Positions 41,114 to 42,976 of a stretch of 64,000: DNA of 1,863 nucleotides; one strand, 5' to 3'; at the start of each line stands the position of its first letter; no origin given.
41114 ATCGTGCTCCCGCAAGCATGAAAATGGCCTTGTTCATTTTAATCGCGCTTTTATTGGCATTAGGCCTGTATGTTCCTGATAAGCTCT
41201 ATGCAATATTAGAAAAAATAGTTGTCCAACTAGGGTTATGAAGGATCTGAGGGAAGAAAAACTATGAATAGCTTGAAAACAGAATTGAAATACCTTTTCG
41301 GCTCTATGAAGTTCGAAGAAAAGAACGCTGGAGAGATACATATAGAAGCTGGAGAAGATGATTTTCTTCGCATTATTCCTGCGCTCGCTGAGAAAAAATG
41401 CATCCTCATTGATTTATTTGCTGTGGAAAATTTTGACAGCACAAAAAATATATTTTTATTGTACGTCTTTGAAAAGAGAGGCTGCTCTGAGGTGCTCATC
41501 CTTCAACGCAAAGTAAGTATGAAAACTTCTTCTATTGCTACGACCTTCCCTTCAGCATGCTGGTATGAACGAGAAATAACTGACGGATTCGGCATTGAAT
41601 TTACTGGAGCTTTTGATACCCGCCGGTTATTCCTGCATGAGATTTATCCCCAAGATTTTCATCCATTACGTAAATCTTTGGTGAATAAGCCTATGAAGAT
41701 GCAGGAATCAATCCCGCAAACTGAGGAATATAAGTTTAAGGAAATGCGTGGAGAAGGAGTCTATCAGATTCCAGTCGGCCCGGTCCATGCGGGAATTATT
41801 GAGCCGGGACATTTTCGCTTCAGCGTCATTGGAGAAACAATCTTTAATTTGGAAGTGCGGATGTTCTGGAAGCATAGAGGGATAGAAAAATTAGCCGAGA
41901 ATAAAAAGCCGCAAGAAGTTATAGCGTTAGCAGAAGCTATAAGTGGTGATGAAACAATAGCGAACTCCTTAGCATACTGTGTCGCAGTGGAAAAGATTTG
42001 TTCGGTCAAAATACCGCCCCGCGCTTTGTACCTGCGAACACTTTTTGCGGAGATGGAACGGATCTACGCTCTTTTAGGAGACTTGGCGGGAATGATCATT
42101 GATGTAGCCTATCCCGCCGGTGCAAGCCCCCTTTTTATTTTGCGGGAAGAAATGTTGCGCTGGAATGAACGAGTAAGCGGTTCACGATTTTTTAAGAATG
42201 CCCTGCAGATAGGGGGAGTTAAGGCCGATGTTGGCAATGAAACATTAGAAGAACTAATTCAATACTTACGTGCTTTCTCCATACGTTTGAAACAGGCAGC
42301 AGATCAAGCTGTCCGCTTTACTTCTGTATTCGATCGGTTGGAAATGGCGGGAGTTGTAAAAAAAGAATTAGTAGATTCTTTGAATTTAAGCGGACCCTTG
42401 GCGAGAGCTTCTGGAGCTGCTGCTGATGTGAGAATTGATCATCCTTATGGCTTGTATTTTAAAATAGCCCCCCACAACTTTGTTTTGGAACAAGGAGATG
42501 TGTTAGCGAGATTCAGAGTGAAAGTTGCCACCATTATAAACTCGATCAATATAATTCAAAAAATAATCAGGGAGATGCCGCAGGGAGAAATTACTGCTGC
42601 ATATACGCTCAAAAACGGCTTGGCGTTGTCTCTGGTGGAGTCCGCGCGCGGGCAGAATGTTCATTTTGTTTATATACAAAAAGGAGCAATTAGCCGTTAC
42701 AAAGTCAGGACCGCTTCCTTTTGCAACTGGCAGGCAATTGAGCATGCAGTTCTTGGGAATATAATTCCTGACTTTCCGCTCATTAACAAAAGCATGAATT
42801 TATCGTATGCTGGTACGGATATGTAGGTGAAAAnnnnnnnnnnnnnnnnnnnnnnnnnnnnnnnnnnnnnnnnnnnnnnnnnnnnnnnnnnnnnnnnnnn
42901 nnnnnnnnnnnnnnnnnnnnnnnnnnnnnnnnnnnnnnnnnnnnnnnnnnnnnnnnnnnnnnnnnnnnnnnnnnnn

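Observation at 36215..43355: Cofactor-less hydrogenase-related (Ehr-like) membrane complex: hyf/nuo-type operon whose catalytic subunits have lost NiFe and FeS ligands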

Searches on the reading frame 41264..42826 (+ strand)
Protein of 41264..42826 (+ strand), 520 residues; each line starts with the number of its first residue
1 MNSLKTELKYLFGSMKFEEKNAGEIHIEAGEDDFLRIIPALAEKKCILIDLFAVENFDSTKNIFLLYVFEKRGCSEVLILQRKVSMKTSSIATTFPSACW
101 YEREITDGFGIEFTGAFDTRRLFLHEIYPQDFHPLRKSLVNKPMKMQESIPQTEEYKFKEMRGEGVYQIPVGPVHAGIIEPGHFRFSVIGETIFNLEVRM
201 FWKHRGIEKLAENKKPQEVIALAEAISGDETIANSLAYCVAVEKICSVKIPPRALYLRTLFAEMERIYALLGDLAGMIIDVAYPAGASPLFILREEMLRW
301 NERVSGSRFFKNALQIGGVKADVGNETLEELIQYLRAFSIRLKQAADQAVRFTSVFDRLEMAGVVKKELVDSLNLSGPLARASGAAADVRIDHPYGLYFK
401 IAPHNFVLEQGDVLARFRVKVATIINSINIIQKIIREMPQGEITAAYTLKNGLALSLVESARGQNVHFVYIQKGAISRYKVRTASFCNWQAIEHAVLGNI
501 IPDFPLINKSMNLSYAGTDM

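Call 3: search_protein_families(library=pfam, proteins=[window:41264-42826:+], max_evalue=0.01)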
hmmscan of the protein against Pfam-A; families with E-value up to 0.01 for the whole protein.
window:41264-42826:+ (520 aa): 3 families
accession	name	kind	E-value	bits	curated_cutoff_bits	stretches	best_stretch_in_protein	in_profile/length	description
PF00346.24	Complex1_49kDa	-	5.1e-40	137.7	24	2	290-445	11-166/271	Respiratory-chain NADH dehydrogenase, 49 Kd subunit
PF00329.25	Complex1_30kDa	-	1.8e-16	61.2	22.5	1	31-139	5-118/124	Respiratory-chain NADH dehydrogenase, 30 Kd subunit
PF00374.24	NiFeSe_Hases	-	3.9e-07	29.8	25.8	1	205-265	1-61/508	Nickel-dependent hydrogenase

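Call 4: search_protein_families(library=ncbifam, proteins=[window:41264-42826:+], max_evalue=0.01)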
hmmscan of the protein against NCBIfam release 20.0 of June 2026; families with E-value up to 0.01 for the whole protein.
window:41264-42826:+ (520 aa): 24 families
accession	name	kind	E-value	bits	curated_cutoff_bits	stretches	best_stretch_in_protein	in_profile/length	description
NF004739.1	PRK06075.1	equivalog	5.3e-61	206.5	360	2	168-445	2-279/384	NADH-quinone oxidoreductase subunit D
NF009808.0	PRK13292.1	equivalog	1.6e-57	195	1156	1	61-443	297-684/791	NADH-quinone oxidoreductase subunit B/C/D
TIGR01962.1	NuoD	equivalog_domain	2e-49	168.5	459.35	2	171-445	7-281/386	NADH dehydrogenase (quinone) subunit D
NF008728.0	PRK11742.1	equivalog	1.5e-46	159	840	1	84-449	119-497/598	NADH-quinone oxidoreductase subunit C/D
NF008974.0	PRK12322.1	equivalog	2.6e-46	158.3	522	1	168-507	8-353/366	NADH-quinone oxidoreductase subunit D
NF040602.1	F420_dehyd_FpoD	exception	9.8e-41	140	600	1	169-513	10-365/372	F420H2 dehydrogenase subunit FpoD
NF005649.0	PRK07415.1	equivalog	2.5e-32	112.4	583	1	169-442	13-287/394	NAD(P)H-quinone oxidoreductase subunit H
NF004731.0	PRK06074.1-3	equivalog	1.3e-10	41.4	303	1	46-139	52-145/207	NADH-quinone oxidoreductase subunit C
TIGR01961.1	NuoC_fam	subfamily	6e-10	39.7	122.45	1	27-138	3-117/122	NADH (or F420H2) dehydrogenase, subunit C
TIGR03295.1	frhA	equivalog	7.1e-10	38.4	392.5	2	440-498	313-373/412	coenzyme F420 hydrogenase subunit alpha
NF004733.0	PRK06074.1-5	equivalog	2.4e-08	33.9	225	1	48-138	58-148/203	NADH-quinone oxidoreductase subunit C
NF045518.1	H2_NiFeSe_large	exception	2.9e-07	29.7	780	1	421-490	364-435/485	NiFeSe hydrogenase large subunit HysA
NF004737.0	PRK06074.2-4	equivalog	1.3e-06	28.4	144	1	19-139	8-124/150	NADH-quinone oxidoreductase subunit C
NF004730.0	PRK06074.1-1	equivalog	6.9e-06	26.1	193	1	89-138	108-155/200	NADH-quinone oxidoreductase subunit C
NF009141.0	PRK12494.1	equivalog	2.1e-05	24.4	175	1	79-141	106-165/175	NAD(P)H-quinone oxidoreductase subunit J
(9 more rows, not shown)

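Call 5: search_solved_structures(query=window:41264-42826:+, max_evalue=0.001, show_alignments=3)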
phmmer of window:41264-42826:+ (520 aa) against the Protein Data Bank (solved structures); distinct sequences matched with E-value up to 0.001: 67 (the best 60 are shown).
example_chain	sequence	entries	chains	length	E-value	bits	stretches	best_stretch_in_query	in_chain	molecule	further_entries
7z0s_E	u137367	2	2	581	1.1e-60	209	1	90-519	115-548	Formate hydrogenlyase subunit 5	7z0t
7q5y_B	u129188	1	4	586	3.3e-42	148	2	139-447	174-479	NADH-quinone oxidoreductase subunit C/D 2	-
6cfw_L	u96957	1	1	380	1.2e-39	139.6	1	167-510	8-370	Membrane-bound hydrogenase subunit alpha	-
2fug_4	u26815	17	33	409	3.9e-33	118.1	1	156-443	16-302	NADH-quinone oxidoreductase chain 4 | NADH-QUINONE OXIDOREDUCTASE SUBUNIT 4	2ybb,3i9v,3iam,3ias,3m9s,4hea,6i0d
6h8k_C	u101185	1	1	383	4e-30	108.1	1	171-448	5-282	NUCM protein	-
6gcs_C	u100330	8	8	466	4.6e-30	108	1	168-456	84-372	49-KDA PROTEIN (NUCM) | Subunit NUCM of NADH:Ubiquinone Oxidoreductase (Complex I) | NUCM protein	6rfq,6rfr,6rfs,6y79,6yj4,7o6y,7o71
4wz7_C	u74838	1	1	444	9.1e-30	107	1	169-446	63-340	NUCM protein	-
8ba0_D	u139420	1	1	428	1.1e-29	106.7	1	172-444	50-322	Complex I-49kD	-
8b9z_D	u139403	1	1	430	1.1e-29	106.7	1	172-444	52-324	Complex I-49kD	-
9iho_D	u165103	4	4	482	1.3e-29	106.5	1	169-444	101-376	NUCM (49 kDa) subunit of mitochondrial NADH:ubiquinone oxidoreductase (Complex I)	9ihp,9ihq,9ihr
8esw_S2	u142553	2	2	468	1.4e-29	106.3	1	172-444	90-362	Complex I-49kD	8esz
7zm7_C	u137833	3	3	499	2.7e-29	105.4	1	166-473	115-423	NADH-ubiquinone oxidoreductase 49 kDa subunit-like protein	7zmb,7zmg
7b0n_D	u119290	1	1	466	3.1e-29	105.2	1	168-456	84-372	NUCM protein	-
6g2j_D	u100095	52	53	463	2e-28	102.5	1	172-444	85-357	NADH dehydrogenase [ubiquinone] iron-sulfur protein 2, mitochondrial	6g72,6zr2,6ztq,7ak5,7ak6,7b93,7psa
8iuf_S2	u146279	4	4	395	2.4e-28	102.3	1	172-443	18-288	NDUFS2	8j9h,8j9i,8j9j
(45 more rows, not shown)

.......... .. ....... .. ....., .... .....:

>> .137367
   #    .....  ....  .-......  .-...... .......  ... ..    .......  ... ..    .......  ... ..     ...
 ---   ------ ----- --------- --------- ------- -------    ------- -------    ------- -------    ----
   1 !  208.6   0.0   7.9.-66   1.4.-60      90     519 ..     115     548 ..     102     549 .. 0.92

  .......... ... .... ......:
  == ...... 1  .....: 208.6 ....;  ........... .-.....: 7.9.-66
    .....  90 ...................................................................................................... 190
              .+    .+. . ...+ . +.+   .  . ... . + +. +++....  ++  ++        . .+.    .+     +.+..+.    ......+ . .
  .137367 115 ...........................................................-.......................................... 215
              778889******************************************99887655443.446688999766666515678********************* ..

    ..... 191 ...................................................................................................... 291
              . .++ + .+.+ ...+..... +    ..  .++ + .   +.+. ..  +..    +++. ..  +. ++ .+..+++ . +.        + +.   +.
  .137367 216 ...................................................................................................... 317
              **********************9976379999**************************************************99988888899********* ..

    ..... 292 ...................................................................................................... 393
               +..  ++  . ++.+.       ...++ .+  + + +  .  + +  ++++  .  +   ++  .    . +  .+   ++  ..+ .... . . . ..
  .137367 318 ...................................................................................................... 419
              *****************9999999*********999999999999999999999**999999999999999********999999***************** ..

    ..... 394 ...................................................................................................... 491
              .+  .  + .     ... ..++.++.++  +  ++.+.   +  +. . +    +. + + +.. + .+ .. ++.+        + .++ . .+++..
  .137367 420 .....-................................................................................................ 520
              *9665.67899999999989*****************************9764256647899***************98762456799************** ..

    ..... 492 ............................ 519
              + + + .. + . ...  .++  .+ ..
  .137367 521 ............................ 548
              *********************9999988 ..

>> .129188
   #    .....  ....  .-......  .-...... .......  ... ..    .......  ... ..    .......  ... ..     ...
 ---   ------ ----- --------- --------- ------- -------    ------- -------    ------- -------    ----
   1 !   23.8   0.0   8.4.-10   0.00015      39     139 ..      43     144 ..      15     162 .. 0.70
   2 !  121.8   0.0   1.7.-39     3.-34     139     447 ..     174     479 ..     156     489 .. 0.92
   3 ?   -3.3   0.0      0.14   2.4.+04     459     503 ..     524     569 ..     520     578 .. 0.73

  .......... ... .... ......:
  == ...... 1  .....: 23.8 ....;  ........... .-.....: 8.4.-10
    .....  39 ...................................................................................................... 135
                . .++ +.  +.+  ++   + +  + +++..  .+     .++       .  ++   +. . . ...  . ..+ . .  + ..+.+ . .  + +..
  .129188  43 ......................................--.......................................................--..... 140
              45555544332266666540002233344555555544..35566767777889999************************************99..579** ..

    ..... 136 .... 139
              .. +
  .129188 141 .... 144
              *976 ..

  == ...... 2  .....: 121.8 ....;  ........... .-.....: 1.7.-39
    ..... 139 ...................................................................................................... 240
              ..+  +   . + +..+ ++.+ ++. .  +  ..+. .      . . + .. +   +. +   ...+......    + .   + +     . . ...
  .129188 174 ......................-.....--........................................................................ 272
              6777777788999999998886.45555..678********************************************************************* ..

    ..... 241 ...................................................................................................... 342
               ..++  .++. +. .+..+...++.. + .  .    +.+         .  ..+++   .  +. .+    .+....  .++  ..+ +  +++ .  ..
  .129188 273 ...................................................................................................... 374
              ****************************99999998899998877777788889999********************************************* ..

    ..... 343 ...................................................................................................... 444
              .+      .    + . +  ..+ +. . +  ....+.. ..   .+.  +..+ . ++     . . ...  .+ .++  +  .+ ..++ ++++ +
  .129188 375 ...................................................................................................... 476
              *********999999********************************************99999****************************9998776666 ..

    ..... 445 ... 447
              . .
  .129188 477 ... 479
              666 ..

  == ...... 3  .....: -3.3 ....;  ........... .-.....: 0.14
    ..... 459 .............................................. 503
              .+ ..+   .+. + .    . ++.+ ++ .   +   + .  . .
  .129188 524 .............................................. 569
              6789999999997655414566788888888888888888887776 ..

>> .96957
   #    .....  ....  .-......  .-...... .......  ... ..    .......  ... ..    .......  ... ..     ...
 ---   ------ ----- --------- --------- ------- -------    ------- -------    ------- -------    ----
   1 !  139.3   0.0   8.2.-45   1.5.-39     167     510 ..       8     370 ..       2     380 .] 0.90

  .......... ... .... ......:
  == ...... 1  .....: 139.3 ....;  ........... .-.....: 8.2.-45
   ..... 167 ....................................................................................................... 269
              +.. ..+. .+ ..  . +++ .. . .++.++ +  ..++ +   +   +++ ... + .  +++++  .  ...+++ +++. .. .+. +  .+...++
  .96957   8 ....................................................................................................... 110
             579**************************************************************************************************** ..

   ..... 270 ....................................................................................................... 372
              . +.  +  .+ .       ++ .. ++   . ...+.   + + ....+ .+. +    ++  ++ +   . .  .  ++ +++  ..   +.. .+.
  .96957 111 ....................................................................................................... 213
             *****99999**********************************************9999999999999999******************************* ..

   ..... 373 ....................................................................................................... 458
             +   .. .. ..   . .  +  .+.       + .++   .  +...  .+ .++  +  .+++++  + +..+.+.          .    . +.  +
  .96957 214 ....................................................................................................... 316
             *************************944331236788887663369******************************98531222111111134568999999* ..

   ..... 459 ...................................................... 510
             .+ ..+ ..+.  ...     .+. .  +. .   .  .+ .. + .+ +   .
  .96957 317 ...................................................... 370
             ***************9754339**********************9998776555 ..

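Call 8: find_homologous_proteins(query=window:41264-42826:+)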
Query window:41264-42826:+ (520 aa): 7905 proteins with E <= 0.001 among 8000 candidates; the best 120 are listed.
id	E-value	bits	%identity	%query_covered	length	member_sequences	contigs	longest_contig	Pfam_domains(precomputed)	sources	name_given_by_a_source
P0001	1.2e-227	775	66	100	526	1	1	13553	PF00374.25,PF00329.26,PF00346.25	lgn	-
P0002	1.2e-222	758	64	100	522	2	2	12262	PF00374.25,PF00329.26,PF00346.25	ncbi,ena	ncbi:MAG: NADH-quinone oxidoreductase subunit C [Nanoarchaeota archaeon]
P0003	4.3e-222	756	64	100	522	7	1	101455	PF00374.25,PF00329.26,PF00346.25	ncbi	-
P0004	3.4e-218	743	63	100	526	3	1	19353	PF00374.25,PF00329.26,PF00346.25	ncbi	-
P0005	1.2e-216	738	65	100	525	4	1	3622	PF00374.25,PF00329.26,PF00346.25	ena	-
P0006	3.9e-215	733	62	100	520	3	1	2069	PF00374.25,PF00329.26,PF00346.25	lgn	-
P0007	1.7e-213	728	63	100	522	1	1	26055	PF00374.25,PF00329.26,PF00346.25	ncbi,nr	ncbi:NADH-quinone oxidoreductase subunit C [Candidatus Woesearchaeota archaeon]|nr:NADH-quinone oxid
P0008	2.8e-213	727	63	100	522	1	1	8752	PF00374.25,PF00329.26,PF00346.25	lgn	-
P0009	3.3e-213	727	62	100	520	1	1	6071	PF00374.25,PF00329.26,PF00346.25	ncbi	-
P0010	5.6e-213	726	62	100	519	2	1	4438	PF00374.25,PF00329.26,PF00346.25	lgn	-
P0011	1.8e-209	715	62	100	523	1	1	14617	PF00374.25,PF00329.26,PF00346.25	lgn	-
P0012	2.2e-209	714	61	100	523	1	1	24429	PF00374.25,PF00329.26,PF00346.25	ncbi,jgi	ncbi:MAG: NADH-quinone oxidoreductase subunit C [Candidatus Margulisiibacteriota bacterium]|jgi:Ni,F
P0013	6.0e-205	700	60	100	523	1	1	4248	PF00374.25,PF00329.26,PF00346.25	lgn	-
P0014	1.5e-204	698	61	97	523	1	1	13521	PF00374.25,PF00329.26,PF00346.25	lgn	-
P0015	1.0e-203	696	60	100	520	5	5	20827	PF00374.25,PF00329.26,PF00346.25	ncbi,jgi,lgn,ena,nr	ncbi:TPA: hydrogenase large subunit [Candidatus Woesearchaeota archaeon]|nr:hydrogenase large subuni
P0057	4.9e-191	654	59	97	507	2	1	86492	PF00374.25,PF00329.26,PF00346.25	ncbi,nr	ncbi:NADH-quinone oxidoreductase subunit C [Candidatus Woesearchaeota archaeon]|nr:NADH-quinone oxid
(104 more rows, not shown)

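Call 11: find_encoding_contigs(protein=window:41264-42826:+, flank=10000, max_places=4)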
Protein window:41264-42826:+ (520 aa): 6 contigs read that carry it; 4 places shown.
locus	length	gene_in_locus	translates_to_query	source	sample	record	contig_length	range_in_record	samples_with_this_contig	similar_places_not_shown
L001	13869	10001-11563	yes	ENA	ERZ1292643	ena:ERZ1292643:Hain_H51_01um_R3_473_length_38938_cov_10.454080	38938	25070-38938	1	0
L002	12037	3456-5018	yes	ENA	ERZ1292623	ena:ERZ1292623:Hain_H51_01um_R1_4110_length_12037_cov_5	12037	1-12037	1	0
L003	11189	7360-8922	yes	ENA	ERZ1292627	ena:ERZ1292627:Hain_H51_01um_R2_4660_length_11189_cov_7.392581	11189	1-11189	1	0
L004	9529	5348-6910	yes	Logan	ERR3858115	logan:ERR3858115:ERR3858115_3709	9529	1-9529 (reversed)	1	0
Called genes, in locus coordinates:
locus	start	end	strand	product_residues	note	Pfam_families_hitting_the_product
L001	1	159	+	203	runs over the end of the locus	-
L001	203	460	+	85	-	PF01817:CM_2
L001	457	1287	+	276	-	PF02153:PDH_N, PF20463:PDH_C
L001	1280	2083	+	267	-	PF00800:PDT, PF01842:ACT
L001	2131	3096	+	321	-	PF03372:Exo_endo_phos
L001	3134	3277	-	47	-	-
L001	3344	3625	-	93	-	-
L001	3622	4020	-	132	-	PF02498:Bro-N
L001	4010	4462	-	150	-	PF11408:Helicase_Sgs1 (weak), PF00570:HRDC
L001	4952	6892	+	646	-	PF00361:Proton_antipo_M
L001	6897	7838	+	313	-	PF00146:NADHdh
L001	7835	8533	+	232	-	-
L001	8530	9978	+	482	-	PF00361:Proton_antipo_M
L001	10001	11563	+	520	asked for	PF00329:Complex1_30kDa, PF00374:NiFeSe_Hases (faint), PF00346:Complex1_49kDa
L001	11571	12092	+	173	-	PF01058:Oxidored_q6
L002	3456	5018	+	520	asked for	PF00329:Complex1_30kDa, PF00374:NiFeSe_Hases (faint), PF00346:Complex1_49kDa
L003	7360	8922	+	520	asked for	PF00329:Complex1_30kDa, PF00374:NiFeSe_Hases (faint), PF00346:Complex1_49kDa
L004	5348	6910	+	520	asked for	PF00329:Complex1_30kDa, PF00374:NiFeSe_Hases (faint), PF00346:Complex1_49kDa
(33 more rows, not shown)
